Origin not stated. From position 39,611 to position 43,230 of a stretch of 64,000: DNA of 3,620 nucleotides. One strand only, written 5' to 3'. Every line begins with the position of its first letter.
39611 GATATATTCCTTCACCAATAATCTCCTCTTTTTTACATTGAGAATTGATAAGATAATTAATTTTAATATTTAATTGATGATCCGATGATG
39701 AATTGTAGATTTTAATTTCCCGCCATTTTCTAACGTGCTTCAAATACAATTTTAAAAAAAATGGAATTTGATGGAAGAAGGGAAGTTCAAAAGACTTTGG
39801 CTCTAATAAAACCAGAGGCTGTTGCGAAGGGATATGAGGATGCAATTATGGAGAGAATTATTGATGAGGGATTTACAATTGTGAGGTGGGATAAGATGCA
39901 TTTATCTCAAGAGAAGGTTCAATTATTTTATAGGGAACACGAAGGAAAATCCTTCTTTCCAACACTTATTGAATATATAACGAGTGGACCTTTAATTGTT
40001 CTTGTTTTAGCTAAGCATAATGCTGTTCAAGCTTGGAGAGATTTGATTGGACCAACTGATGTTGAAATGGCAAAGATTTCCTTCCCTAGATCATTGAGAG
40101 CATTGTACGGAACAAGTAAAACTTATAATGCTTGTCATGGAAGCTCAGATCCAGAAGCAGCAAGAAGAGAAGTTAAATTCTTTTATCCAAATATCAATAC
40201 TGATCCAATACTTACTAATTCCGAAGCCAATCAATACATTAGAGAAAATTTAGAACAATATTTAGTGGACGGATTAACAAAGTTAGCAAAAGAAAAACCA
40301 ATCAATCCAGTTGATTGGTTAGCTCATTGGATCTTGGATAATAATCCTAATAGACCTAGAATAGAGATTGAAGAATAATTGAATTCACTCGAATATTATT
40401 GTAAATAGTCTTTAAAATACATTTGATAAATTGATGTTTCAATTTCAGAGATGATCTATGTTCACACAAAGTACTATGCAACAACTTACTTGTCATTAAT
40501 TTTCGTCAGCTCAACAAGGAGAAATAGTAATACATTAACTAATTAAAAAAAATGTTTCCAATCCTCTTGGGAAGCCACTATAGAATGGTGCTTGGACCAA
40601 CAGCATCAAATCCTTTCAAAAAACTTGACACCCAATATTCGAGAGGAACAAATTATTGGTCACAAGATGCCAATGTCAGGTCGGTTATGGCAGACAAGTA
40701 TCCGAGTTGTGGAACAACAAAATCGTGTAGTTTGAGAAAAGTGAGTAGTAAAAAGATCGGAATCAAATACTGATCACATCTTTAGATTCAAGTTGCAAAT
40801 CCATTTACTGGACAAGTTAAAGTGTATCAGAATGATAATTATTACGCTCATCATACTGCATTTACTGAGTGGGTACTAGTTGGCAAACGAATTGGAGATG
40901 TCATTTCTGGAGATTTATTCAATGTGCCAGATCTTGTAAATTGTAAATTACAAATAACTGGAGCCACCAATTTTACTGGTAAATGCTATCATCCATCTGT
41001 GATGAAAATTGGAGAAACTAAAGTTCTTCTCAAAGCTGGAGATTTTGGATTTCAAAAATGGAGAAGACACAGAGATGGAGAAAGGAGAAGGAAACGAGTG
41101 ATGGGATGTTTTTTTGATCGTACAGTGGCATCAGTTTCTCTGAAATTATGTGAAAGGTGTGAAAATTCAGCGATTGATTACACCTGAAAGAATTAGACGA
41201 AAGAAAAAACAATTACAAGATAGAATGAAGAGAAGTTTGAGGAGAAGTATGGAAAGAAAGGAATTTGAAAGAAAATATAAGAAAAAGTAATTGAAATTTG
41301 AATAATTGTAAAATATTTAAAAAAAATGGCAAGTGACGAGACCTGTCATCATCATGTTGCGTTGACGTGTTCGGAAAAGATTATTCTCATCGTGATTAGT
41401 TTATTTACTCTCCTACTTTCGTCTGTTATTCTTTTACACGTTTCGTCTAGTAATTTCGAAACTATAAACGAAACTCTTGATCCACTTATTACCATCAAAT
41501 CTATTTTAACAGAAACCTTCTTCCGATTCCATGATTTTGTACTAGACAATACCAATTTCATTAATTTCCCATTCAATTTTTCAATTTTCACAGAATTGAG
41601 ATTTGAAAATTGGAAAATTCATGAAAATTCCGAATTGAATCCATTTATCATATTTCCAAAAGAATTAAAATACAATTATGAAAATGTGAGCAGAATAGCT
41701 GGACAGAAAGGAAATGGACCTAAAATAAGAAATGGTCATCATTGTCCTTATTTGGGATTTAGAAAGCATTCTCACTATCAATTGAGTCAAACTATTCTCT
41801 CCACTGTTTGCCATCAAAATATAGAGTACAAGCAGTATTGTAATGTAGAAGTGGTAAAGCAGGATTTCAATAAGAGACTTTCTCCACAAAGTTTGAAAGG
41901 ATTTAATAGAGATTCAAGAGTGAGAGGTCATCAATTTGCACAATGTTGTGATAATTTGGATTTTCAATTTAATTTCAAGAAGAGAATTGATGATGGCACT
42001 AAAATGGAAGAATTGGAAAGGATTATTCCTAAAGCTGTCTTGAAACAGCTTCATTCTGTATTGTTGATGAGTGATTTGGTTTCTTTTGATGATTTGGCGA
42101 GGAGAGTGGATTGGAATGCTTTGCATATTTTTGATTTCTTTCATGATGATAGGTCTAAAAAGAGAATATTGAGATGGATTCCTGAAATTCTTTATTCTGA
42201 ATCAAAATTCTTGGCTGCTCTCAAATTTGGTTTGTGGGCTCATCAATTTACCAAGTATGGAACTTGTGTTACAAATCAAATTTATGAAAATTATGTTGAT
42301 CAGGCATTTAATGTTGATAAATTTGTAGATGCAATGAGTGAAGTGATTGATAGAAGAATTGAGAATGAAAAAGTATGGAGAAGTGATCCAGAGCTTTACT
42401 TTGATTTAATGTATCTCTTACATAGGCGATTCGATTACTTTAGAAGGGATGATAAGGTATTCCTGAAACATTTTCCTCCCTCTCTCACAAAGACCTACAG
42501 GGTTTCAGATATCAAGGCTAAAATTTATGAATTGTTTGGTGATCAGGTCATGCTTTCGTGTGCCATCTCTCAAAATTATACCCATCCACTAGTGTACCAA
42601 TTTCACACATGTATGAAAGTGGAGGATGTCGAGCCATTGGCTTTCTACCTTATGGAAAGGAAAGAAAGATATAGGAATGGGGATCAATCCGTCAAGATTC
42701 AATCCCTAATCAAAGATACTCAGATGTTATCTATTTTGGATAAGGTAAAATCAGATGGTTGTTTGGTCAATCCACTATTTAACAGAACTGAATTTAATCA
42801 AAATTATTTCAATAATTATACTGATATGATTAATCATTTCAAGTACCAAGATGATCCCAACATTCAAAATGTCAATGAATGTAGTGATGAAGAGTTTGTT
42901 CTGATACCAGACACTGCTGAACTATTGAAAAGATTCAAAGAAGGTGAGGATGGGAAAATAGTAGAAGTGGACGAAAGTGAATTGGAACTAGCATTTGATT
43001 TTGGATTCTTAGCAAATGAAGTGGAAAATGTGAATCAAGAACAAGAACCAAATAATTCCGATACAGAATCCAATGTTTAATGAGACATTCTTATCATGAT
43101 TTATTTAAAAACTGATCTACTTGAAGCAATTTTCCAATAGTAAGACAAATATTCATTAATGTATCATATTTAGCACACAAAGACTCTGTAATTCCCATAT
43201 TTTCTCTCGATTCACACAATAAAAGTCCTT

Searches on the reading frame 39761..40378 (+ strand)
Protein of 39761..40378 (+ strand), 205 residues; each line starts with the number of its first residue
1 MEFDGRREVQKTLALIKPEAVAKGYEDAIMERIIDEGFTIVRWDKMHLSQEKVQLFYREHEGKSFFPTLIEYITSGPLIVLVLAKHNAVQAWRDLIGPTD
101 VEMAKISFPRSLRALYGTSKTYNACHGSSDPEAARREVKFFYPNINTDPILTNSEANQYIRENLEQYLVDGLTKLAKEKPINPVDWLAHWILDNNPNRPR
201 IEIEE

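Call 34: search_protein_families(library=pfam, proteins=[window:39761-40378:+], max_evalue=0.001)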
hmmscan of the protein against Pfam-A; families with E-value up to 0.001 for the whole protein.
window:39761-40378:+ (205 aa): 2 families
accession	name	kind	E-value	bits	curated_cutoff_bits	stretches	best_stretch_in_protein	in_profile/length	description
PF00334.24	NDK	-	1.6e-42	145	27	1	10-144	1-132/135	Nucleoside diphosphate kinase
PF05186.18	Dpy-30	-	6.1e-12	45.5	22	1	156-196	2-42/42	Dpy-30 motif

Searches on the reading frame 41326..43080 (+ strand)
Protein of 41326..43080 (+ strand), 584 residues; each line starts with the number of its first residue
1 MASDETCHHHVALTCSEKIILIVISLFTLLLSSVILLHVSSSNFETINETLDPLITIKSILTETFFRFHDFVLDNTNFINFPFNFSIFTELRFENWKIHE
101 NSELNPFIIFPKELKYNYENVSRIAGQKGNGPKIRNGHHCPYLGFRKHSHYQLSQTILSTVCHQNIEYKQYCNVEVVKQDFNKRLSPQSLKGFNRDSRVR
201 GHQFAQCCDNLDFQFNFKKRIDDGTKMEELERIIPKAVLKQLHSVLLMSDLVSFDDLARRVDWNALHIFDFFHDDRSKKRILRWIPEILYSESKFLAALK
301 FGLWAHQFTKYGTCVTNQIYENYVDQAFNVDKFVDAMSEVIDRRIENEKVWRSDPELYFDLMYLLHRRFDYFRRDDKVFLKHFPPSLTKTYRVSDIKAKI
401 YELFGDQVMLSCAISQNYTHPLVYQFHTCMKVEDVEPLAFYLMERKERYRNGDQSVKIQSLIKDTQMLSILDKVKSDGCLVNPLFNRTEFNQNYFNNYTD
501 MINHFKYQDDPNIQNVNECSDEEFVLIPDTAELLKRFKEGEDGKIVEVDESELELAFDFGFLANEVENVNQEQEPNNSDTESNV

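Call 34: search_protein_families(library=pfam, proteins=[window:41326-43080:+], max_evalue=0.001)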
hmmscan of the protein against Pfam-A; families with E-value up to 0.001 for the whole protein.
window:41326-43080:+ (584 aa): 1 family
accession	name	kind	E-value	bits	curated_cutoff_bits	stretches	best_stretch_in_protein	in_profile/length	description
PF00445.23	Ribonuclease_T2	-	5.1e-08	33.7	26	1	301-432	85-180/188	Ribonuclease T2 family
